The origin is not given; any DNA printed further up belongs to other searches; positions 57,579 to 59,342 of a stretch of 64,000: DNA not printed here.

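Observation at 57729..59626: CysO-type sulfur carrier fused to its activating enzyme MoeZ where a stop codon is expected, next to a JAMM protease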

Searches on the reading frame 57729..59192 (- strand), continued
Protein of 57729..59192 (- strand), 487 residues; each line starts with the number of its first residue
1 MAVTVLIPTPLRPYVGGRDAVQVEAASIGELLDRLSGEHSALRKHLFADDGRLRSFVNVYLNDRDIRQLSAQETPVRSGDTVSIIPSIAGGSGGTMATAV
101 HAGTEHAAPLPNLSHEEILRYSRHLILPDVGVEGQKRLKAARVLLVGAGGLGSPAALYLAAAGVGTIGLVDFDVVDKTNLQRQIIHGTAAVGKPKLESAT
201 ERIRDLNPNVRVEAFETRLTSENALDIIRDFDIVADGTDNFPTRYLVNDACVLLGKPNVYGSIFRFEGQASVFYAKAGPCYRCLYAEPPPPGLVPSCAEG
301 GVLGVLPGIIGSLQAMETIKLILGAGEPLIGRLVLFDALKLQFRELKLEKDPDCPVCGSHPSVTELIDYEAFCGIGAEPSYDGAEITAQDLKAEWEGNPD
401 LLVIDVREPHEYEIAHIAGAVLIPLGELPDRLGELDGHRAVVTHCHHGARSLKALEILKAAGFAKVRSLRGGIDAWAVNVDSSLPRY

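Call 77: find_encoding_contigs(protein=window:57729-59192:-, flank=3000, max_places=3)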
Protein window:57729-59192:- (487 aa): 2 contigs read that carry it; 1 place shown.
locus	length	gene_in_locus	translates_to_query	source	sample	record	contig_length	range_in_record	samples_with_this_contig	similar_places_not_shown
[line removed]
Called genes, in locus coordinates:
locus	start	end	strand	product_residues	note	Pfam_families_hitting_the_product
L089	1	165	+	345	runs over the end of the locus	PF13505:OMP_b-brl (faint)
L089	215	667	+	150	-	PF02082:Rrf2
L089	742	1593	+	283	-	PF00581:Rhodanese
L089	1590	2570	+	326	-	PF00291:PALP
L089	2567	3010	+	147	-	PF14464:Prok-JAB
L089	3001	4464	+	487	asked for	PF02597:ThiS, PF00899:ThiF, PF00581:Rhodanese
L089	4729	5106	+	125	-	PF01668:SmpB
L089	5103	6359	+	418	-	PF01520:Amidase_3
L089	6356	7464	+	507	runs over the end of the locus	-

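Call 80: list_cluster_members(proteins=[P0001, P0027, P0310, P0145, P0148])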
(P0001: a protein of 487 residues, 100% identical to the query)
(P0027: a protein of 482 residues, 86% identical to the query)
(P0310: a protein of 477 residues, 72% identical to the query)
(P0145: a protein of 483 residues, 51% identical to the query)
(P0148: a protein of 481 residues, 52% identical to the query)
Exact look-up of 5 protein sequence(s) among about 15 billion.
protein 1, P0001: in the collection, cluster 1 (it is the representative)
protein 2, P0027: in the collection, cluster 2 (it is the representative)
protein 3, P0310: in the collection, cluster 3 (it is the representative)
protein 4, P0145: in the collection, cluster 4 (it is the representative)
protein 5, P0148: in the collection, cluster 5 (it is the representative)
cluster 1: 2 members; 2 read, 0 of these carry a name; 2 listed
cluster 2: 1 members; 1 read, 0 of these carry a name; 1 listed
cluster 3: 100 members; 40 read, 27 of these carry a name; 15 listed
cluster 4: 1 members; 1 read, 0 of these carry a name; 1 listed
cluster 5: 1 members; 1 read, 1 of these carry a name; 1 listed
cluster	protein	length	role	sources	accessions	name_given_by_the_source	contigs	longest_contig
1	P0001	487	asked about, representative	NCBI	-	-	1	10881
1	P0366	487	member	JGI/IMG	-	-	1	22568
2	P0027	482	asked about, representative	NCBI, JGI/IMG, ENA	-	-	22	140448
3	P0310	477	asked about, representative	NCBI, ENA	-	-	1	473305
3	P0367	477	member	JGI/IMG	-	sulfur-carrier protein adenylyltransferase/sulfurtransferase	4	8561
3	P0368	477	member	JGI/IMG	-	molybdopterin/thiamine biosynthesis adenylyltransferase/rhodanese-related ...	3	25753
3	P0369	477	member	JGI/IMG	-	sulfur-carrier protein adenylyltransferase/sulfurtransferase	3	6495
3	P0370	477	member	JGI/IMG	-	sulfur-carrier protein adenylyltransferase/sulfurtransferase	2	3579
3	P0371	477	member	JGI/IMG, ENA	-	adenylyltransferase/sulfurtransferase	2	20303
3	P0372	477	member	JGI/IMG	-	sulfur-carrier protein adenylyltransferase/sulfurtransferase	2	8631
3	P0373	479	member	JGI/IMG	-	sulfur-carrier protein adenylyltransferase/sulfurtransferase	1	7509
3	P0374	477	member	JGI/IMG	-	molybdopterin/thiamine biosynthesis adenylyltransferase/rhodanese-related ...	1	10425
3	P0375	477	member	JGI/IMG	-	molybdopterin/thiamine biosynthesis adenylyltransferase/rhodanese-related ...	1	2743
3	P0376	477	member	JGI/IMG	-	sulfur-carrier protein adenylyltransferase/sulfurtransferase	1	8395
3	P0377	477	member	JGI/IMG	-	sulfur-carrier protein adenylyltransferase/sulfurtransferase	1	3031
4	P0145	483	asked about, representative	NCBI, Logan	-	-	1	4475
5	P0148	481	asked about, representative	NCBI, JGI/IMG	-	molybdopterin/thiamine biosynthesis adenylyltransferase/rhodanese-related ...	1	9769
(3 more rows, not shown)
